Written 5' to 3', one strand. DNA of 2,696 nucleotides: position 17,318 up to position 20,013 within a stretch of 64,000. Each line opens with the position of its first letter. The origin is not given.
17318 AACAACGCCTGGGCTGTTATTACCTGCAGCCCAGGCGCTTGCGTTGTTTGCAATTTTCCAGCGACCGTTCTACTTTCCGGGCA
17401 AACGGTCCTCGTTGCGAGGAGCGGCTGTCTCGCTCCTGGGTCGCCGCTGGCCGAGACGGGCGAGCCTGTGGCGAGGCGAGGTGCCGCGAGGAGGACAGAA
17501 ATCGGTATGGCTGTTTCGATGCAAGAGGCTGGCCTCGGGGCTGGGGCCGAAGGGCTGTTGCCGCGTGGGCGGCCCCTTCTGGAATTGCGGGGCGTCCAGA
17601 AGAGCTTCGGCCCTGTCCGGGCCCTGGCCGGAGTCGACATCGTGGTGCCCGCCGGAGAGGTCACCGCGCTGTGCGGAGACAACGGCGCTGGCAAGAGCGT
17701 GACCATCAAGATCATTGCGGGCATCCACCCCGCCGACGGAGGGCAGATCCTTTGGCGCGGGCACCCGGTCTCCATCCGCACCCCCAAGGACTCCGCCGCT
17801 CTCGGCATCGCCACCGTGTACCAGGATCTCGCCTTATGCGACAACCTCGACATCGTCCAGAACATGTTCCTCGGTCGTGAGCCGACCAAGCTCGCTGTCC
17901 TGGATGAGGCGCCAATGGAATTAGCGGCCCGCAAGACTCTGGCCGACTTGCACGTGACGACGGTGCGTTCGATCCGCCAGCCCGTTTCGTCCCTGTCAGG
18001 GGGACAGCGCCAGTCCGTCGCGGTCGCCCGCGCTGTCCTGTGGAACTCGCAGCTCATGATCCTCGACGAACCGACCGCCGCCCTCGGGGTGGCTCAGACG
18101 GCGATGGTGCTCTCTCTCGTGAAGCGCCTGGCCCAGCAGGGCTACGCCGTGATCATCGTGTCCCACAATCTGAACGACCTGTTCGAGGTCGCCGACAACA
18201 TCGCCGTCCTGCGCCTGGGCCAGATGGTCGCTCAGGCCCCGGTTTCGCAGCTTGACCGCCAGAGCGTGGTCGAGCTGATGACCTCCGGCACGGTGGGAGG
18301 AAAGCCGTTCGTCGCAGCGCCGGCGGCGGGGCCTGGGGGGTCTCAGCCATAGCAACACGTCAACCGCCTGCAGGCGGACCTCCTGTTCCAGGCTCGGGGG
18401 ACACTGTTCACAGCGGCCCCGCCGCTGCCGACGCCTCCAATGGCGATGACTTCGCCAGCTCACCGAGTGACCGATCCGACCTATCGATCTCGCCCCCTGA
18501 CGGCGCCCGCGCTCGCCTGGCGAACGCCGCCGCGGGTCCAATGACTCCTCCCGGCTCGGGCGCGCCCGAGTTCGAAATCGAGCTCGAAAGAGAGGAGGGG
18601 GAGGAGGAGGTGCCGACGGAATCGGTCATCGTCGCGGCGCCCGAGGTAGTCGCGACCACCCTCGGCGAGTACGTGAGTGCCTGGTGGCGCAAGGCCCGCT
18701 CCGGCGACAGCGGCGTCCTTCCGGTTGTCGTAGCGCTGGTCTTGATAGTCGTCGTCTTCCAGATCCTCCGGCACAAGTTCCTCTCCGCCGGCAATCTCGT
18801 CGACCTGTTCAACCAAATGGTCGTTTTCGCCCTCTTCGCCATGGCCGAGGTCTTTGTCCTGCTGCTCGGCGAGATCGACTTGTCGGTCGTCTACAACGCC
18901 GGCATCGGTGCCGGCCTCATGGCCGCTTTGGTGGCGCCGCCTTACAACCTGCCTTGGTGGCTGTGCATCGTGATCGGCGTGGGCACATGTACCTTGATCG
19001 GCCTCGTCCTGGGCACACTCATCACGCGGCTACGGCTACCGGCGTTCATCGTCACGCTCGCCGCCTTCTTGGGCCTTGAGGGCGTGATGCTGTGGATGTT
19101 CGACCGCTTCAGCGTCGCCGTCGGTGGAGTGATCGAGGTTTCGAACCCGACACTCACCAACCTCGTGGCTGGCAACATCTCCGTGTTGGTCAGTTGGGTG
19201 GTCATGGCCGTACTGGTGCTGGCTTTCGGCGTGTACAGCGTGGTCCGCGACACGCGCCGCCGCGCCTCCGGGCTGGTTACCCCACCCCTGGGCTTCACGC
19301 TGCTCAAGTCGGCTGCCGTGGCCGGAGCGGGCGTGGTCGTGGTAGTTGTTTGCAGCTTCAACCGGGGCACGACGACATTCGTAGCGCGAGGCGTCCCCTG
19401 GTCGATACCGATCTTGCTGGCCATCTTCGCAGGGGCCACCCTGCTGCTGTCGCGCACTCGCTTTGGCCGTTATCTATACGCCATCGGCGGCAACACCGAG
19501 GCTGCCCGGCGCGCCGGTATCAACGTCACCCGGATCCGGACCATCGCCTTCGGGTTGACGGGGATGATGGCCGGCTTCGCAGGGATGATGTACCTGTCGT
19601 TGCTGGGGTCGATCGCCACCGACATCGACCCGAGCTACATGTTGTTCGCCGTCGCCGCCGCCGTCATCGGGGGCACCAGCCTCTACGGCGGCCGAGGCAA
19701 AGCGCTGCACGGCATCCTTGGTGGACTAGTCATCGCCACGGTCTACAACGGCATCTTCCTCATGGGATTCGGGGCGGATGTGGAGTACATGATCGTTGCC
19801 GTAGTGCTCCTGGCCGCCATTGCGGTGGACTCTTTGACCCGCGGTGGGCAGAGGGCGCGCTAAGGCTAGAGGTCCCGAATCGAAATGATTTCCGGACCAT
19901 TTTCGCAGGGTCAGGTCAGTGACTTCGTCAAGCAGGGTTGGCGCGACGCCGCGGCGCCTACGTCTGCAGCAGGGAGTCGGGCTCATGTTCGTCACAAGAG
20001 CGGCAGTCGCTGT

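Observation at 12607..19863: Histidine kinase carrying a complete ABC-transporter ATPase cassette, encoded next to the transporter whose ATPase it duplicates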

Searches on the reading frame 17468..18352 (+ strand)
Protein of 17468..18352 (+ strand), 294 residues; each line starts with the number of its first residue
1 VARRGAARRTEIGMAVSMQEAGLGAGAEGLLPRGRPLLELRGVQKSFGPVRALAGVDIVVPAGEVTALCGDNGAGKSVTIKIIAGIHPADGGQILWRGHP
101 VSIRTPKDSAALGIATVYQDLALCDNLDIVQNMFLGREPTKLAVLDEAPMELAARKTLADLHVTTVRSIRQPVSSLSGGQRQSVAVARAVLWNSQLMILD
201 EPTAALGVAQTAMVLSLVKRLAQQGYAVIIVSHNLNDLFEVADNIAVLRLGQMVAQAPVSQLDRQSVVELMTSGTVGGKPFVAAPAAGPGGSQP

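Call 3: search_protein_families(library=pfam, proteins=[window:17468-18352:+], max_evalue=0.01)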
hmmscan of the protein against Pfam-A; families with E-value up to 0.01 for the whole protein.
window:17468-18352:+ (294 aa): 4 families
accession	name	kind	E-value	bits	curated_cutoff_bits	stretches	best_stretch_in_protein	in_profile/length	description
PF00005.33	ABC_tran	-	3.5e-27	96.1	25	1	55-204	3-137/137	ABC transporter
PF02463.25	SMC_N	-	1.2e-05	25.3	40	0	175-246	136-209/220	RecF/RecN/SMC N terminal domain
PF13304.12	AAA_21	-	2.3e-05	25.1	27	0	172-235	234-300/304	AAA domain, putative AbiEii toxin, Type IV TA system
PF13604.12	AAA_30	-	0.00016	21.9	27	1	64-231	19-122/191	AAA domain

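Call 4: search_protein_families(library=ncbifam, proteins=[window:17468-18352:+], max_evalue=0.001)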
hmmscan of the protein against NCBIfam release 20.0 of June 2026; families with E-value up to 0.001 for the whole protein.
window:17468-18352:+ (294 aa): 189 families (the best 25 are shown)
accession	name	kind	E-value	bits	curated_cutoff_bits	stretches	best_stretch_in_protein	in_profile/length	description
NF041861.1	YtfR_transport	equivalog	2.1e-62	211.2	850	1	37-272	1-234/492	galactofuranose ABC transporter, ATP-binding protein YtfR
NF010069.0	PRK13549.1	equivalog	3.2e-62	210.6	699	1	36-272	4-240/513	xylose ABC transporter ATP-binding protein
NF008030.0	PRK10762.1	equivalog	2.9e-57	194.5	745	1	36-272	3-238/501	ribose ABC transporter ATP-binding protein RbsA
TIGR02633.1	xylG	equivalog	4.1e-55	187.2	723.65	1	37-272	1-238/500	D-xylose ABC transporter ATP-binding protein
NF040905.2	GguA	equivalog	5.7e-53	180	810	1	37-271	1-237/500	multiple monosaccharide ABC transporter ATP-binding protein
NF008442.0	PRK11288.1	equivalog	6.2e-52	176.5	689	1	35-272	5-241/504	L-arabinose ABC transporter ATP-binding protein AraG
NF008215.0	PRK10982.1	equivalog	3.5e-49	167.8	828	1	36-273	12-247/506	galactose/methyl galactoside ABC transporter ATP-binding protein MglA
NF007253.0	PRK09700.1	equivalog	4.8e-47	160.7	772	1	35-273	3-243/510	D-allose ABC transporter ATP-binding protein AlsA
NF047930.1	ABC_ATP_B6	equivalog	9.7e-47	159.7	670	1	37-267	2-228/510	putative B6 ABC transporter ATP-binding protein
NF011967.0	PRK15439.1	equivalog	1.2e-45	155.9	586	1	34-274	8-239/510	autoinducer 2 ABC transporter ATP-binding protein LsrA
TIGR03873.1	F420-0_ABC_ATP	hypoth_equivalog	5.8e-36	124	372.4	1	38-262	2-224/256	putative F420-0 ABC transporter ATP-binding protein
TIGR03410.1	urea_trans_UrtE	equivalog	1.5e-34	119.4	285.8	1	38-272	1-229/230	urea ABC transporter ATP-binding subunit UrtE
NF010068.0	PRK13548.1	equivalog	4.5e-34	117.7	261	1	37-262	5-230/261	heme ABC transporter ATP-binding protein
TIGR03864.1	PQQ_ABC_ATP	hypoth_equivalog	3.2e-33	115.1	302.25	1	38-267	2-224/236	ABC transporter, ATP-binding subunit, PQQ-dependent alcohol dehydrogenase system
TIGR01188.1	drrA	subfamily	6.2e-33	114.4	312.45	1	45-265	1-214/302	daunorubicin resistance ABC transporter, ATP-binding protein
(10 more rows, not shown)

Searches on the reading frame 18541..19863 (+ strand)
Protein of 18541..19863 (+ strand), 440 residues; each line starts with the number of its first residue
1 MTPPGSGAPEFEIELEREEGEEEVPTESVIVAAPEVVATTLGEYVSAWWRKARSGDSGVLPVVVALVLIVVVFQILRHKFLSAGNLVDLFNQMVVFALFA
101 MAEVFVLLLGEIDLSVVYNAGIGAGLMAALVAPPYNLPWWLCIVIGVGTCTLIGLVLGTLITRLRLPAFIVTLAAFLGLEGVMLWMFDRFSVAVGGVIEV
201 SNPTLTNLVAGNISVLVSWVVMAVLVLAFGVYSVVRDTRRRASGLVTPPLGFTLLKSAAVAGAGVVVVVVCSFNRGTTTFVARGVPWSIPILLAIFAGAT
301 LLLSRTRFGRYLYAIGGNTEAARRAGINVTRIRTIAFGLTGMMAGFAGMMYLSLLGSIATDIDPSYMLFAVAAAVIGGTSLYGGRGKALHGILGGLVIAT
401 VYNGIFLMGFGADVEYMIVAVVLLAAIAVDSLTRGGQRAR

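Call 3: search_protein_families(library=pfam, proteins=[window:18541-19863:+], max_evalue=0.01)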
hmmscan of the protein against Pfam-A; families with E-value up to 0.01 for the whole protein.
window:18541-19863:+ (440 aa): 1 family
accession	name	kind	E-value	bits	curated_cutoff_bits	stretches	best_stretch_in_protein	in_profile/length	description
PF02653.21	BPD_transp_2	-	1.3e-27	97.1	26.8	1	86-426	2-268/269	Branched-chain amino acid transport system / permease component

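Call 4: search_protein_families(library=ncbifam, proteins=[window:18541-19863:+], max_evalue=0.001)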
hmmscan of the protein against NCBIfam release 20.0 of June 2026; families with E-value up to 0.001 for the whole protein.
window:18541-19863:+ (440 aa): 14 families
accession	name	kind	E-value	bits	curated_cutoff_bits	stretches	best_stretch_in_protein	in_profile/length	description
NF040906.3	GguB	equivalog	1.1e-50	173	450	1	62-432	7-371/375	multiple monosaccharide ABC transporter permease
NF007067.0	PRK09512.1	equivalog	4.2e-39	134.6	398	2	192-431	74-318/321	ribose ABC transporter permease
NF008441.0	PRK11285.1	equivalog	2.1e-33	115.8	378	2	261-438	156-331/333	L-arabinose ABC transporter permease AraH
NF007252.0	PRK09699.1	equivalog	1.7e-31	109.8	396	2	274-432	162-323/326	D-allose ABC transporter permease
NF011961.0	PRK15432.1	equivalog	4.1e-29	101.9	388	2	292-432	166-306/344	autoinducer 2 ABC transporter permease LsrC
NF007014.0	PRK09478.1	equivalog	6.6e-26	91.4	386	1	284-432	182-330/336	galactose/methyl galactoside ABC transporter permease MglC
NF008630.0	PRK11618.1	equivalog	4.7e-23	81.9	363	2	290-411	168-289/331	galactofuranose ABC transporter, permease protein YjfF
NF041862.1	YtfT_transport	equivalog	1.6e-21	76.8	535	2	286-431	179-325/339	galactofuranose ABC transporter, ATP-binding protein YtfT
NF011612.1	PRK15038.1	equivalog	1.1e-15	57.7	500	1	270-428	142-303/322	autoinducer 2 ABC transporter permease LsrD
TIGR03408.1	urea_trans_UrtC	equivalog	2.9e-08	33.8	296.2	1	291-402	174-280/313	urea ABC transporter permease subunit UrtC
TIGR03409.1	urea_trans_UrtB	equivalog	9.4e-07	28.8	250.3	1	213-383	65-242/291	urea ABC transporter permease subunit UrtB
NF047929.1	ABC_B6_perm_2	equivalog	4.9e-06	25.9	400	1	292-371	190-270/337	putative B6 ABC transporter permease subunit 2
NF008450.0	PRK11301.1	subfamily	1.7e-05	24.4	366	1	303-399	282-373/418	high-affinity branched-chain amino acid ABC transporter permease LivM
TIGR03622.1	urea_t_UrtB_arc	equivalog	0.00082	18.7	374.25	1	289-425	139-270/284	urea ABC transporter, permease protein UrtB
